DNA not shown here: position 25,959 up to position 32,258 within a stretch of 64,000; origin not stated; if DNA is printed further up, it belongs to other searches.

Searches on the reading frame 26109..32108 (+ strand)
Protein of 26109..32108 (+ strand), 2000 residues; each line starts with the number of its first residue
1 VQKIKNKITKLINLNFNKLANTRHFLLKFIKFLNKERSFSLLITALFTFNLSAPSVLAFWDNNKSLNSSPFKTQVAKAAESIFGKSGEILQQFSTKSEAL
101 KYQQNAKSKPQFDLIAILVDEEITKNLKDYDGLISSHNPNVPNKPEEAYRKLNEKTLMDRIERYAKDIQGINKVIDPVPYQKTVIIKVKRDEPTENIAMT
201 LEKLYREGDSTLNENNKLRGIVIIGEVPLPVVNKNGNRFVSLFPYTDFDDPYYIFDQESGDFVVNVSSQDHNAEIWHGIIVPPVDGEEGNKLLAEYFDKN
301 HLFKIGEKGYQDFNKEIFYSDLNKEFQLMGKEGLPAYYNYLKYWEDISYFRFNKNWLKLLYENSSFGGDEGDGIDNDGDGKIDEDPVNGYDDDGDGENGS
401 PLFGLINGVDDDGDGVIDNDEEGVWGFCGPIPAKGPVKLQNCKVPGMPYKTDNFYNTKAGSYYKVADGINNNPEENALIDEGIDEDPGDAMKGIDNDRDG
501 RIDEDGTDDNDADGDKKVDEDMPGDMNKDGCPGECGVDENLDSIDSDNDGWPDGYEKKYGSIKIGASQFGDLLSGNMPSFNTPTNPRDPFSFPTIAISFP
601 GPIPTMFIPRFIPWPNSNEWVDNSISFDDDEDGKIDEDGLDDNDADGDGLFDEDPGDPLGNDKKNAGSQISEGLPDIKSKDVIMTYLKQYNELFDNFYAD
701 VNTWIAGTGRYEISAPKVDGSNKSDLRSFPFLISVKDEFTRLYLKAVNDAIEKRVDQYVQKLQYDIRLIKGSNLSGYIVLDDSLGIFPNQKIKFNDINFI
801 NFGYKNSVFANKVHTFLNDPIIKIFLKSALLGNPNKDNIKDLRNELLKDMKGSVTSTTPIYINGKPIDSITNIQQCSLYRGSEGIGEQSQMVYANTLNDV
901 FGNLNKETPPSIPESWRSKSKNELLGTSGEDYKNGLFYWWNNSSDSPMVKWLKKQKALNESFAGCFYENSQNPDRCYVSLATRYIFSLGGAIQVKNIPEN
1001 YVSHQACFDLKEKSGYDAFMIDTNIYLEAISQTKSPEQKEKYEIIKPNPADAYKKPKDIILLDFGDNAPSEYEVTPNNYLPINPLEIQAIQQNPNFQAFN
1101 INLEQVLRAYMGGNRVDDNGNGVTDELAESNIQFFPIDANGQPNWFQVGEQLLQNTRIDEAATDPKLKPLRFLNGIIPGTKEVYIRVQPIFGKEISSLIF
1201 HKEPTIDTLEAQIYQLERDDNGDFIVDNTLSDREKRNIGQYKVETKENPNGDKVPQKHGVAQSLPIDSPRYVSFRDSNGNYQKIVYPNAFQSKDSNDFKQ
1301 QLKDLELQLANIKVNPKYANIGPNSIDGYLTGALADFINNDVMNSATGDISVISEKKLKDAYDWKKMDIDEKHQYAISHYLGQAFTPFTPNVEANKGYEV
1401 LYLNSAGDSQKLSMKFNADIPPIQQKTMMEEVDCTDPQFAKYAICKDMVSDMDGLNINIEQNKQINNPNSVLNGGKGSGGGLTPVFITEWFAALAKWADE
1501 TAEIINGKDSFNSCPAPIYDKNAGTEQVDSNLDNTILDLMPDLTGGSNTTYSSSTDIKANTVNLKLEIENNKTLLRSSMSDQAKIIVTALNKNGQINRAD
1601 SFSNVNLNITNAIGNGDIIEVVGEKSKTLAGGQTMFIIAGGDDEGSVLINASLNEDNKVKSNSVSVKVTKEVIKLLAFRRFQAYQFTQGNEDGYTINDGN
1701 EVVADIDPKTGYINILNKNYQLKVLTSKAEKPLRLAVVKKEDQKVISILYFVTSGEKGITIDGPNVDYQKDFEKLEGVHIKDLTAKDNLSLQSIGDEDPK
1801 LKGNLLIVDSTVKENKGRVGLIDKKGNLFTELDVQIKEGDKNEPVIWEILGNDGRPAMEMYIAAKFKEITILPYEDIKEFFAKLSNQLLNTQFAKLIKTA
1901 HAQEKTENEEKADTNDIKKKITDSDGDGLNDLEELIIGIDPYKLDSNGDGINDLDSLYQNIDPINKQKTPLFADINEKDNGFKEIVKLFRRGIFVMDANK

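Call 6: search_protein_families(library=pfam, proteins=[window:26109-32108:+], max_evalue=0.01)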
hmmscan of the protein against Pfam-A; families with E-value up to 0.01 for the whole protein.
window:26109-32108:+ (2000 aa): 1 family
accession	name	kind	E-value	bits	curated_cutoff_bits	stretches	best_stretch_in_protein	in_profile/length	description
PF18884.5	TSP3_bac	-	0.0081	16.4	25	1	1923-1941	1-19/22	Bacterial TSP3 repeat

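Call 7: search_protein_families(library=ncbifam, proteins=[window:26109-32108:+], max_evalue=0.01)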
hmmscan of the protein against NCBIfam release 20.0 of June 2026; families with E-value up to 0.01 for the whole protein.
window:26109-32108:+ (2000 aa): 0 families
